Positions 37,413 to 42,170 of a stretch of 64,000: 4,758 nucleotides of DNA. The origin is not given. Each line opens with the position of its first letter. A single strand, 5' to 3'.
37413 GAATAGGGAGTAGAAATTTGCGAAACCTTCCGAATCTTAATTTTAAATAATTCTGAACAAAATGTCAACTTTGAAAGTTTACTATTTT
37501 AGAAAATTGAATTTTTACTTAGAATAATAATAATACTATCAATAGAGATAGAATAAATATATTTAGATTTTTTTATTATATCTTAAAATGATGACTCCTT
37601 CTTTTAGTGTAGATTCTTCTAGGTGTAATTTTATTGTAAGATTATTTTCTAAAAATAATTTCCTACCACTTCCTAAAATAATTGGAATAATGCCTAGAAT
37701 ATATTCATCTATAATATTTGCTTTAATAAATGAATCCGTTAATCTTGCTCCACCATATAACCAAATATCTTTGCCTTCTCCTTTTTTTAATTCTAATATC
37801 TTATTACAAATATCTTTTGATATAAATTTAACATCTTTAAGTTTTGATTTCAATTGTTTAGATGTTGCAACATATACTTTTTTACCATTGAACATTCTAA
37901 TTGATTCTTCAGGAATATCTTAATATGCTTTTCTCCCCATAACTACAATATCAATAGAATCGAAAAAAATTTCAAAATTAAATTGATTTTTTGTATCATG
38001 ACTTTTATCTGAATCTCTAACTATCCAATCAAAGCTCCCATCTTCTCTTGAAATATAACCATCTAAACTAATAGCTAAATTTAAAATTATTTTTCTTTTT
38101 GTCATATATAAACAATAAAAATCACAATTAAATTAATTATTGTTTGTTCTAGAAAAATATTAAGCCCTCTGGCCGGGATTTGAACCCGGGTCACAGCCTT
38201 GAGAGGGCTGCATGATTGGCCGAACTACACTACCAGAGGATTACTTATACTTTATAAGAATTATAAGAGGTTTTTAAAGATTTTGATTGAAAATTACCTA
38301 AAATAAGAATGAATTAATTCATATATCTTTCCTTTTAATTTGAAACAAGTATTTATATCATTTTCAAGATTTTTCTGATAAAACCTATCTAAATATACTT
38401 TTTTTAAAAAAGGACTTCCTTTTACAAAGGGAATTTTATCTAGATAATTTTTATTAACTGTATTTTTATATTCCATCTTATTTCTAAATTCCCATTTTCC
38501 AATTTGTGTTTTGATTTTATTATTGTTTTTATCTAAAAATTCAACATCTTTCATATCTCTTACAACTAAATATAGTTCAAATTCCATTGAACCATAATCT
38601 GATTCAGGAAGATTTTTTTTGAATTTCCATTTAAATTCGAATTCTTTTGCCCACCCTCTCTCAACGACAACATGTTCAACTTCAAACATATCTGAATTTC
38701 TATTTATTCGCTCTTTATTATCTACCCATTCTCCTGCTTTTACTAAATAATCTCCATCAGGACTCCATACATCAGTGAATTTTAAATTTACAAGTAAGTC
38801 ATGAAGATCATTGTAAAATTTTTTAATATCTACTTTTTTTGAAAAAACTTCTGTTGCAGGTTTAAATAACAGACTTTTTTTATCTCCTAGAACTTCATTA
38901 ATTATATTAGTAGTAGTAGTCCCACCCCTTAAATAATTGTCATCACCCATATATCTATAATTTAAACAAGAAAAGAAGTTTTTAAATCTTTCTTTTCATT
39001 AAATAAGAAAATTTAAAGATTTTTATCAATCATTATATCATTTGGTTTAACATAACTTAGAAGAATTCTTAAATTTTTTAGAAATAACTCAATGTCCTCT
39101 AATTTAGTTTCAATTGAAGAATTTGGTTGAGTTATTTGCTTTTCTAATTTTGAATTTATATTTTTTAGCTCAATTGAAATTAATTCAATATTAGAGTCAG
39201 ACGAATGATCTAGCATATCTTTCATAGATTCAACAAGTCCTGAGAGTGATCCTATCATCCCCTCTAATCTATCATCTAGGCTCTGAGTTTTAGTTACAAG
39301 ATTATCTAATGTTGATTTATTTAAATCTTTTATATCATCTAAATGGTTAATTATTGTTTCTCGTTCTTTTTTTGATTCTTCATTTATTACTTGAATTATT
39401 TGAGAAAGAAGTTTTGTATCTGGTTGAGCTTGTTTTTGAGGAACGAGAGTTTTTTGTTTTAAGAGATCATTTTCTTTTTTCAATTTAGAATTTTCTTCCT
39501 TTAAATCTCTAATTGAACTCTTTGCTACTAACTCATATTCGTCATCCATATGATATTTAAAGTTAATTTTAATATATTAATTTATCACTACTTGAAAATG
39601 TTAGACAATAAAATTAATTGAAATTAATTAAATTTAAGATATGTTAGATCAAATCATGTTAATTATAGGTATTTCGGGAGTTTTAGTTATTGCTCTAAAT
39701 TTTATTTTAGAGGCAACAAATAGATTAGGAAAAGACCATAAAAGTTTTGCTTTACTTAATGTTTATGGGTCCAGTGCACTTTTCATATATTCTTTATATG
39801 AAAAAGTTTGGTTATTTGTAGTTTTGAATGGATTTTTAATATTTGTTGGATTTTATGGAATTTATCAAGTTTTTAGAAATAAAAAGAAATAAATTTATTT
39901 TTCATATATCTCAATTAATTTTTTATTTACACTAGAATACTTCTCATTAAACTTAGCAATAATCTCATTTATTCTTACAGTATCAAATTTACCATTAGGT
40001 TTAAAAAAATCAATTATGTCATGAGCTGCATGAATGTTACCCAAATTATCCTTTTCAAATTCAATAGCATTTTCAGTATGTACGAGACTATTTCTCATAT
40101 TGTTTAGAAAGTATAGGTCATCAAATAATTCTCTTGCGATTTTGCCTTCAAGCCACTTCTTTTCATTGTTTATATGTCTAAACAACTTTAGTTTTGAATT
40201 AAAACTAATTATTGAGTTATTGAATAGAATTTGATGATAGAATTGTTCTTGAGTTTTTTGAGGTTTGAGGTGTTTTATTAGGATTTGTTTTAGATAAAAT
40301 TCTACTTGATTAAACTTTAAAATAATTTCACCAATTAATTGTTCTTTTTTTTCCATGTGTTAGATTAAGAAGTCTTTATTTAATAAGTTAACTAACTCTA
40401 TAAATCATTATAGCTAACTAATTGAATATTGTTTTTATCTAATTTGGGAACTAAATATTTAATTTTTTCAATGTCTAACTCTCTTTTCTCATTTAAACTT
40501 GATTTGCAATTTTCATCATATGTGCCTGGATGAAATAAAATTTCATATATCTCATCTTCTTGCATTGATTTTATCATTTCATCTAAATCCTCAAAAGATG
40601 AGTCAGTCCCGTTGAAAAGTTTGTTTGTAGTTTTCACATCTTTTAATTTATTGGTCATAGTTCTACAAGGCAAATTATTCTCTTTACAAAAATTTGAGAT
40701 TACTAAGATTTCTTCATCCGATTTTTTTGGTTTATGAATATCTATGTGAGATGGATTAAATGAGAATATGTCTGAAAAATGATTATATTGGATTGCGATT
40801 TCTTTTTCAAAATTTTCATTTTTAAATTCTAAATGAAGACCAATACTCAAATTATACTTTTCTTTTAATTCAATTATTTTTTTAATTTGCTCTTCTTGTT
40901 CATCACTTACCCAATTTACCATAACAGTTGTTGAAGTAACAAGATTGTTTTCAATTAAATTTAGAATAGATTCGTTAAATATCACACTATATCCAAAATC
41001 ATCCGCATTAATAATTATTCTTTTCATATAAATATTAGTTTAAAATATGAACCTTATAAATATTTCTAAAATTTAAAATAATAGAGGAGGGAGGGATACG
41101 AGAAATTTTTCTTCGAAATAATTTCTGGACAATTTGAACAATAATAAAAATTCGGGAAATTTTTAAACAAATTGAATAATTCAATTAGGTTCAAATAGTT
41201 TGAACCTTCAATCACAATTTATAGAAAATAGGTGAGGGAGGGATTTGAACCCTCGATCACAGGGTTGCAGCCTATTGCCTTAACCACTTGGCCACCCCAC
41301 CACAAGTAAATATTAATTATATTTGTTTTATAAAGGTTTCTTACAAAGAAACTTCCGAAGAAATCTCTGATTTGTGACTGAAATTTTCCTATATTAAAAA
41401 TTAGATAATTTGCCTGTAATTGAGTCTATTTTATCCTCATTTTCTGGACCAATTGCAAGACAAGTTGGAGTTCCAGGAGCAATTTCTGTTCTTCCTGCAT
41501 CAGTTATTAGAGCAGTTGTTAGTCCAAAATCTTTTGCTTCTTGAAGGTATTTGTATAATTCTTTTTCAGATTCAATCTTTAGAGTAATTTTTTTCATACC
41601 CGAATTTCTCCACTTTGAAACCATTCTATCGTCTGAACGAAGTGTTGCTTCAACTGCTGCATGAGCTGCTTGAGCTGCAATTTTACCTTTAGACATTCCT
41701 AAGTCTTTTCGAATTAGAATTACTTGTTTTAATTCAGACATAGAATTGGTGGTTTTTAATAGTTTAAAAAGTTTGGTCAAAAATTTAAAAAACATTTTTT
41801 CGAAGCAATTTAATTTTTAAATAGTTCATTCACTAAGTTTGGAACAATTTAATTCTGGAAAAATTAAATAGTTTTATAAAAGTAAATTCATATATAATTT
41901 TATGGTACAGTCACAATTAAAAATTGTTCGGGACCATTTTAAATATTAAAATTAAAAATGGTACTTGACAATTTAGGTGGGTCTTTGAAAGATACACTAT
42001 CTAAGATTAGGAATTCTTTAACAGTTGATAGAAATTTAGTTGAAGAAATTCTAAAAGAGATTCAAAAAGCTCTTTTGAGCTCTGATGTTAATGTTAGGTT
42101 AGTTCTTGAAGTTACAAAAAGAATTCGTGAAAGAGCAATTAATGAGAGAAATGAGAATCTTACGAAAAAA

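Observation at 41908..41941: Dispersed intergenic motif family (cagtcacaa-N-ttgttcggKAC-atttta) at fixed distance from start codons of SRP54 and dut, with inverted and partial copies elsewhere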

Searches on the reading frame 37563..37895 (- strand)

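Call 49: search_protein_families(library=pfam, proteins=[window:37563-37895:-], max_evalue=0.01)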
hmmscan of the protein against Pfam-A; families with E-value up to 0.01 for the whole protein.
window:37563-37895:- (110 aa): 1 family
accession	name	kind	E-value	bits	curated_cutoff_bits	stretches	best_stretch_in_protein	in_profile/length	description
PF01872.23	RibD_C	-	6.7e-15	55.9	24.1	1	6-96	96-189/197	RibD C-terminal domain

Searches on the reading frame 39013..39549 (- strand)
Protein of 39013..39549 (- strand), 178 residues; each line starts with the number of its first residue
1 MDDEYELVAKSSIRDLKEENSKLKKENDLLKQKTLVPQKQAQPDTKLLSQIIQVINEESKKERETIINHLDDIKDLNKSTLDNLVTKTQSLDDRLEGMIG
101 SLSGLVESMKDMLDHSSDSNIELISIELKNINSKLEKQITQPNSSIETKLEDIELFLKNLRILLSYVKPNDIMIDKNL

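Call 49: search_protein_families(library=pfam, proteins=[window:39013-39549:-], max_evalue=0.01)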
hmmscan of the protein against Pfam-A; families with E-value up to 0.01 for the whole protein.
window:39013-39549:- (178 aa): 2 families
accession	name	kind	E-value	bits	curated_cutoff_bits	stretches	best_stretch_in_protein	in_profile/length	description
PF01166.23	TSC22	-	0.0022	18.6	30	1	10-33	20-43/57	TSC-22/dip/bun family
PF04513.17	Baculo_PEP_C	-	0.0025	18.3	38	1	66-160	18-97/140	Baculovirus polyhedron envelope protein, PEP, C terminus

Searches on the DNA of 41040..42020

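Call 30: search_rna_families(source=window, start=41040, end=42020, threshold=evalue, max_evalue=10)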
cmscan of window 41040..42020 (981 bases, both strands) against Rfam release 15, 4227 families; matches with E-value up to 10: 8.
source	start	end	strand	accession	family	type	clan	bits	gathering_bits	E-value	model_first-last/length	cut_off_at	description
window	41230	41301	-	RF00005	tRNA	Gene; tRNA;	CL00001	63.9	29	2.2e-13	1-71/71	no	tRNA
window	41230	41267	+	RF04351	Plastid-psbl-rps4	Cis-reg;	-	20.9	68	0.14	1-53/53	no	Plastid-psbl-rps4 3UTR RNA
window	41232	41298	+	RF04354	Plastid-ycf2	Cis-reg;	-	19.2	65.7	0.49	1-75/75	no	Plastid-ycf2 5UTR RNA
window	41231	41301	-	RF01684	mascRNA-menRNA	Gene;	-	19.1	42.5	0.55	1-56/56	no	MALAT1-associated small cytoplasmic RNA/MEN beta RNA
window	41907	41985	+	RF04172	MIR8675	Gene; miRNA;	-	18.2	90.8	2.3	1-95/95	no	MIR8675 microRNA precursor family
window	41493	41571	-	RF00296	snoR16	Gene; snRNA; snoRNA; CD-box;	-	17.6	45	10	1-86/86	no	Small nucleolar RNA R16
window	41042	41117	-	RF02273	FsrA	Gene;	-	14.4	80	3.9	1-83/83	no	FsrA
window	41352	41442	-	RF00571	SNORD65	Gene; snRNA; snoRNA; CD-box;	CL00057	13.8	41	5.7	1-73/73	no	Small nucleolar RNA SNORD65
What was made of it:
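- On Known structured RNA (Rfam), including C/D box sRNA and small ribozymes: Nothing credible at E <= 10 in 41040-42020 (call 30).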
